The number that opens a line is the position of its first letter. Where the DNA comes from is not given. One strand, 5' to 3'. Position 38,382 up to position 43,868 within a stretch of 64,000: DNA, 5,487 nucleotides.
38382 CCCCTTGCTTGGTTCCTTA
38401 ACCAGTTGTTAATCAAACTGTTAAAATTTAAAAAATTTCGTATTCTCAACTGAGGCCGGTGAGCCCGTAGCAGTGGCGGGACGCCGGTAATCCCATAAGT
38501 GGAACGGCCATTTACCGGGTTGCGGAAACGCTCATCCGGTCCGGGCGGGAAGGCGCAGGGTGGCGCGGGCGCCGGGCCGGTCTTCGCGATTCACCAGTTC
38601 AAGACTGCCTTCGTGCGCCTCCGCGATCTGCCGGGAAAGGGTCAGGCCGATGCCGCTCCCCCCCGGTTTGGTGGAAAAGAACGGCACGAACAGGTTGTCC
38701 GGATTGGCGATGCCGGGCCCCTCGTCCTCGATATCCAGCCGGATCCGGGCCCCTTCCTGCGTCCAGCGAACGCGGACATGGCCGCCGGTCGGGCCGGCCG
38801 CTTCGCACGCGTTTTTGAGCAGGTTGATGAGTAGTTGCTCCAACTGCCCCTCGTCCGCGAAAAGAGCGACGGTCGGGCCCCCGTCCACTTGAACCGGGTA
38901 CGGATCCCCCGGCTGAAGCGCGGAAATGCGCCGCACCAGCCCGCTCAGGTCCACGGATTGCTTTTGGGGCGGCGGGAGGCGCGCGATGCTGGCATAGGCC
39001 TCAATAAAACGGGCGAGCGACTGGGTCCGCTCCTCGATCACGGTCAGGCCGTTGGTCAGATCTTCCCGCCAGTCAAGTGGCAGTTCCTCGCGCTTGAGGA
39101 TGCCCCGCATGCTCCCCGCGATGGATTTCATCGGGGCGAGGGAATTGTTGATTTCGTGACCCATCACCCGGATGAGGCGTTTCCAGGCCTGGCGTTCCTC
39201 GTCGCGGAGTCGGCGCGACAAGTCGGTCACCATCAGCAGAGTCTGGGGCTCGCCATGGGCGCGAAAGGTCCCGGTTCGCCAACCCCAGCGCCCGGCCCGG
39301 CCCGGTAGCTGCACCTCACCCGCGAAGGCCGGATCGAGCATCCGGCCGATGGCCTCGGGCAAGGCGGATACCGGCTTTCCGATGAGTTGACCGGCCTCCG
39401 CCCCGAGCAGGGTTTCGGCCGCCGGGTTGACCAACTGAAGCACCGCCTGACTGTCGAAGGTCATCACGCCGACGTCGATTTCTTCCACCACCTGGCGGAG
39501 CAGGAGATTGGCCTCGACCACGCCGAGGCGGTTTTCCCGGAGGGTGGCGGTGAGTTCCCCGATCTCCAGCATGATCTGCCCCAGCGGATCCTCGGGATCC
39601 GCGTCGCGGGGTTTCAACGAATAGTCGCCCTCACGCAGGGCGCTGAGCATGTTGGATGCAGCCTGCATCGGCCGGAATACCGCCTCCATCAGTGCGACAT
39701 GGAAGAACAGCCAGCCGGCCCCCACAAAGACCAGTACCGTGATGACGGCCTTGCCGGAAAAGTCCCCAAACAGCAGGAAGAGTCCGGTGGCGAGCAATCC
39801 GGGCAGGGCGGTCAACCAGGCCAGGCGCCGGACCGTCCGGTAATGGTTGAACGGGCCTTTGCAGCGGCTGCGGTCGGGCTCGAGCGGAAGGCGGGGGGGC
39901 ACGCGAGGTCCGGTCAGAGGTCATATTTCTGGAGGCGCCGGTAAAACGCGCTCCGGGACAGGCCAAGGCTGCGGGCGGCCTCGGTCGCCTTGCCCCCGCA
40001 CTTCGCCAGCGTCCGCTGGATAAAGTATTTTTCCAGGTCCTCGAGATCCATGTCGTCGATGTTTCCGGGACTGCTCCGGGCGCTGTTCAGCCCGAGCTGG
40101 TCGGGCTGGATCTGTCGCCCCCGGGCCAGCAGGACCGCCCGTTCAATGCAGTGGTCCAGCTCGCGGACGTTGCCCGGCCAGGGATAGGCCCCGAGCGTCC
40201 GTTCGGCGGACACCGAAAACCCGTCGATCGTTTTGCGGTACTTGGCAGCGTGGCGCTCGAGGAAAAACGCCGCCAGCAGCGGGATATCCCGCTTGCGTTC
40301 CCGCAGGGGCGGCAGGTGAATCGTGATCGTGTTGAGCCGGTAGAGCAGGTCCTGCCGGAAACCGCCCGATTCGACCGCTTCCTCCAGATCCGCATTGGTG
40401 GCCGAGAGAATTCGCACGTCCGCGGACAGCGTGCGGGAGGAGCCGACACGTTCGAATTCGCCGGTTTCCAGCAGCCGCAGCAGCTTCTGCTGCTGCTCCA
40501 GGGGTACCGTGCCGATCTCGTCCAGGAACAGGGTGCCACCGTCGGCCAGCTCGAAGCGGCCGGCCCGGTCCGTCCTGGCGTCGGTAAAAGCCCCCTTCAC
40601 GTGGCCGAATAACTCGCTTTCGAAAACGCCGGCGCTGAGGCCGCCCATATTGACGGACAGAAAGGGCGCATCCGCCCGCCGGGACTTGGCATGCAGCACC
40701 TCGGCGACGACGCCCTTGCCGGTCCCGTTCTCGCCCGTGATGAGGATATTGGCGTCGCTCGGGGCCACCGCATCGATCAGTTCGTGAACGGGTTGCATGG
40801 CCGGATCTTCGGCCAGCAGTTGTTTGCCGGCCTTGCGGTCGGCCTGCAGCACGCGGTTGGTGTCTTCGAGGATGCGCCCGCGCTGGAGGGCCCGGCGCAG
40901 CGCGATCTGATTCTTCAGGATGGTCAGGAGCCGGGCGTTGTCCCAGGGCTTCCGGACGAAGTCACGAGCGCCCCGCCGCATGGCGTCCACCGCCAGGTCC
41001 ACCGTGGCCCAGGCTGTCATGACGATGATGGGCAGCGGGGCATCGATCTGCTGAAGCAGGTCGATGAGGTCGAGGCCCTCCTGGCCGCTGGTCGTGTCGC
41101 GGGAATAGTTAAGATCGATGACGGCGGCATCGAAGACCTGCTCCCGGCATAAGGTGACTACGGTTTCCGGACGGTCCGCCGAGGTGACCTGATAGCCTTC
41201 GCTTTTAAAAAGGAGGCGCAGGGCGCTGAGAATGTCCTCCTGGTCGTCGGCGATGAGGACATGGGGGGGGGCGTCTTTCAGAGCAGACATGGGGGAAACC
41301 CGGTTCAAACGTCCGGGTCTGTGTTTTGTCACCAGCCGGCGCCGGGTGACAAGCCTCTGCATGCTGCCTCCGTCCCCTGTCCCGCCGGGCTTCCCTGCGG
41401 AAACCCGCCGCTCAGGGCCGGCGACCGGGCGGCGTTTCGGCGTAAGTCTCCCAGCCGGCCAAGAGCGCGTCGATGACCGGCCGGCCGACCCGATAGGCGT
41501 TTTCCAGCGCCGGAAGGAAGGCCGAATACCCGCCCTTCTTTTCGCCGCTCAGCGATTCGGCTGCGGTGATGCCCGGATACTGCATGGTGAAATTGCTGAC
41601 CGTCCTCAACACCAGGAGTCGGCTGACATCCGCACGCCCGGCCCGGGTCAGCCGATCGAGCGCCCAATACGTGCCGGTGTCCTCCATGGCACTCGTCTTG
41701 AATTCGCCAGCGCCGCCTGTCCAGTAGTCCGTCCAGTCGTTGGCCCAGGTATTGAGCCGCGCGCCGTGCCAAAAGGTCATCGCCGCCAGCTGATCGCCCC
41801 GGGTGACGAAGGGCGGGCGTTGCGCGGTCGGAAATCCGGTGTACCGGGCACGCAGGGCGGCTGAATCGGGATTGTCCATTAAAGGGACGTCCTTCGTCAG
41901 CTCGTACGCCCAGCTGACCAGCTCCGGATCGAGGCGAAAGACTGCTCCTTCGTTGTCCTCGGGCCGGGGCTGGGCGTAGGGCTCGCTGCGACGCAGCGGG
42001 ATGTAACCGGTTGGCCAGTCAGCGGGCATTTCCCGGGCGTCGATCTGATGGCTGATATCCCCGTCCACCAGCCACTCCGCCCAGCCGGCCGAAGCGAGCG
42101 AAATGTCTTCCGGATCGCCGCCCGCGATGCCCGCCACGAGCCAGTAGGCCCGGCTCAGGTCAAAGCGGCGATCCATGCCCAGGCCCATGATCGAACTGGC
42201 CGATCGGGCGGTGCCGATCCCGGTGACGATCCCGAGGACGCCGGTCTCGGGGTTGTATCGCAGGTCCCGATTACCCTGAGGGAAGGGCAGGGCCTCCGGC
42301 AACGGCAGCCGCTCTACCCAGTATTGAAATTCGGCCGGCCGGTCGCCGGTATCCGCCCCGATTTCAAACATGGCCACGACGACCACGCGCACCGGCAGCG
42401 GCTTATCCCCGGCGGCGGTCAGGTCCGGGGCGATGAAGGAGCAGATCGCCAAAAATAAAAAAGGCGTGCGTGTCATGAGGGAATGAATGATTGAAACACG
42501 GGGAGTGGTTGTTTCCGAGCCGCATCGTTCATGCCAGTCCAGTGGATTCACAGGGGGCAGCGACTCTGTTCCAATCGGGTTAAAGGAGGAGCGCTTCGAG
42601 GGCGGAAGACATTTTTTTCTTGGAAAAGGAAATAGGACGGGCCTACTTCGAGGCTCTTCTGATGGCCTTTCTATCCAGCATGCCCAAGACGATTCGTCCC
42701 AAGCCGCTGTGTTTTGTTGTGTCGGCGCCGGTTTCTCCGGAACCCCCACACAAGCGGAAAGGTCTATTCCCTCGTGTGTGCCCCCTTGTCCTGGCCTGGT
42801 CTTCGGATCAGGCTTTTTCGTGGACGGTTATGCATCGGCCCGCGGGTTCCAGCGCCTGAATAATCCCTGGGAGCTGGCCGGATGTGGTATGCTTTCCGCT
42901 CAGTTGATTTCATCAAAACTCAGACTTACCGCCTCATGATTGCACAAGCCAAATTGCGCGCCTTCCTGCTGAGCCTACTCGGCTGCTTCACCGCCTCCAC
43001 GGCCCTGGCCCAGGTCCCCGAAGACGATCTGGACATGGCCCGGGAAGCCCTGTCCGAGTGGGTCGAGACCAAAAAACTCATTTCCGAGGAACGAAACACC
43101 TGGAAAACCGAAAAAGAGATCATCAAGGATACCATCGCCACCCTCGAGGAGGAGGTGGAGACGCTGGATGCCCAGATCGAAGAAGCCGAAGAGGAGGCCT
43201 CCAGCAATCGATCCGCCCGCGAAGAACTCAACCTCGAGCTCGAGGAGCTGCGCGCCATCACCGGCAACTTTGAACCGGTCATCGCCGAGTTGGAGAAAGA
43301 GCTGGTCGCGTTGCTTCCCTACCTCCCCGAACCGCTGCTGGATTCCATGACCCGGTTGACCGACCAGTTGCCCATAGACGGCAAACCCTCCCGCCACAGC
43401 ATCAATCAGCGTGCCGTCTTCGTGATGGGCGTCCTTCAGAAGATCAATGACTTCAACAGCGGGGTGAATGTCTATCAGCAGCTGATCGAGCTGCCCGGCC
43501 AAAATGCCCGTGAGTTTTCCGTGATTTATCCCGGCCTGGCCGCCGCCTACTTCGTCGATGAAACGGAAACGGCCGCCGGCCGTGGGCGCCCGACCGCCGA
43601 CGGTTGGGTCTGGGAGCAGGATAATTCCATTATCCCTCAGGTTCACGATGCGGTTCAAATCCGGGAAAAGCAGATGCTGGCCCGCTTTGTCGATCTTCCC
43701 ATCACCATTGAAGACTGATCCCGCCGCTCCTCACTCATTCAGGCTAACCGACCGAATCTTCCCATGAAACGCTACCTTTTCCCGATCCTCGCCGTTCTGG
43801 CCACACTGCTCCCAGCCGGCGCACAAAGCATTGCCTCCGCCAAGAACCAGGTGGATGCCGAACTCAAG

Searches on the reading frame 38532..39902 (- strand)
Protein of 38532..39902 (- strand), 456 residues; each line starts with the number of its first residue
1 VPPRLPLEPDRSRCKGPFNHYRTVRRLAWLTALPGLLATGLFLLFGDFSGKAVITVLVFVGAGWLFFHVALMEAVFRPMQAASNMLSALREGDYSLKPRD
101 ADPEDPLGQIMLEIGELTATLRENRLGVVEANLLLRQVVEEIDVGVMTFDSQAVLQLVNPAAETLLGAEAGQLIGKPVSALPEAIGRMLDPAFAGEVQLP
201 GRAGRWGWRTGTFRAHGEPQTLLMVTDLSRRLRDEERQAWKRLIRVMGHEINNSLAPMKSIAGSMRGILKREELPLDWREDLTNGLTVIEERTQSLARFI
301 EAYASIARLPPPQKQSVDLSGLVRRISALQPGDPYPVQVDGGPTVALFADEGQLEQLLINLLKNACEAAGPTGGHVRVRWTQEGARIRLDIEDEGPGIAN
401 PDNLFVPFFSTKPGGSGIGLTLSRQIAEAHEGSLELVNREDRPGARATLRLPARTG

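Call 50: search_protein_families(library=pfam, proteins=[window:38532-39902:-], max_evalue=0.00001)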
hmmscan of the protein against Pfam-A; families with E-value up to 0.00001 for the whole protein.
window:38532-39902:- (456 aa): 2 families
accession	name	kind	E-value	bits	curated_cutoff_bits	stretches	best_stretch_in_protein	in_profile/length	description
PF02518.31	HATPase_c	-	5.5e-20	72.3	26.4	1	350-454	2-110/111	Histidine kinase-, DNA gyrase B-, and HSP90-like ATPase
PF13581.12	HATPase_c_2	-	3.3e-06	27.5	27.4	1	362-430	40-112/127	Histidine kinase-like ATPase domain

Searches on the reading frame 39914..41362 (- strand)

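Call 50: search_protein_families(library=pfam, proteins=[window:39914-41362:-], max_evalue=0.00001)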
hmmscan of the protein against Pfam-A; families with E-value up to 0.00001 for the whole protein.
window:39914-41362:- (482 aa): 6 families
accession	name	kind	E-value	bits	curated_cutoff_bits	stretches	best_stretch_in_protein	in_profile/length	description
PF00158.32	Sigma54_activat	-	4.1e-64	215.7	20.2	1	183-349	2-168/168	Sigma-54 interaction domain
PF25601.1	AAA_lid_14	-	5.3e-24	84.3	27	1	354-430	1-77/87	AAA+ ATPase lid domain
PF00072.30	Response_reg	-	1.6e-21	77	30.2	1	35-149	1-110/111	Response regulator receiver domain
PF14532.12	Sigma54_activ_2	-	5e-17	62.9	25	1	186-353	4-138/138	Sigma-54 interaction domain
PF02954.25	HTH_8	-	4.9e-12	45.8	22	1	440-480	2-42/42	Bacterial regulatory protein, Fis family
PF07728.20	AAA_5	-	3.4e-06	27.5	22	1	205-306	1-98/139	AAA domain (dynein-related subfamily)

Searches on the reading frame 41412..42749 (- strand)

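Call 50: search_protein_families(library=pfam, proteins=[window:41412-42749:-], max_evalue=0.00001)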
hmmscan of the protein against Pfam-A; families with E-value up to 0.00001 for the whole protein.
window:41412-42749:- (445 aa): 1 family
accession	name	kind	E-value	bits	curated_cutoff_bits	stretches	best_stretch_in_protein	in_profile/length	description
PF06516.17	NUP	-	1.4e-108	363.2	27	1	120-439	2-311/313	Purine nucleoside permease (NUP)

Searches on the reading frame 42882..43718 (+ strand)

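Call 50: search_protein_families(library=pfam, proteins=[window:42882-43718:+], max_evalue=0.00001)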
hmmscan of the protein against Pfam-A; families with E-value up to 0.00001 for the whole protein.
window:42882-43718:+ (278 aa): 1 family
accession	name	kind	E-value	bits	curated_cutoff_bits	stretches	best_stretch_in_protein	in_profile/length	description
PF11932.13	DUF3450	-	1.3e-30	106.9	32.6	1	33-274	4-240/241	Protein of unknown function (DUF3450)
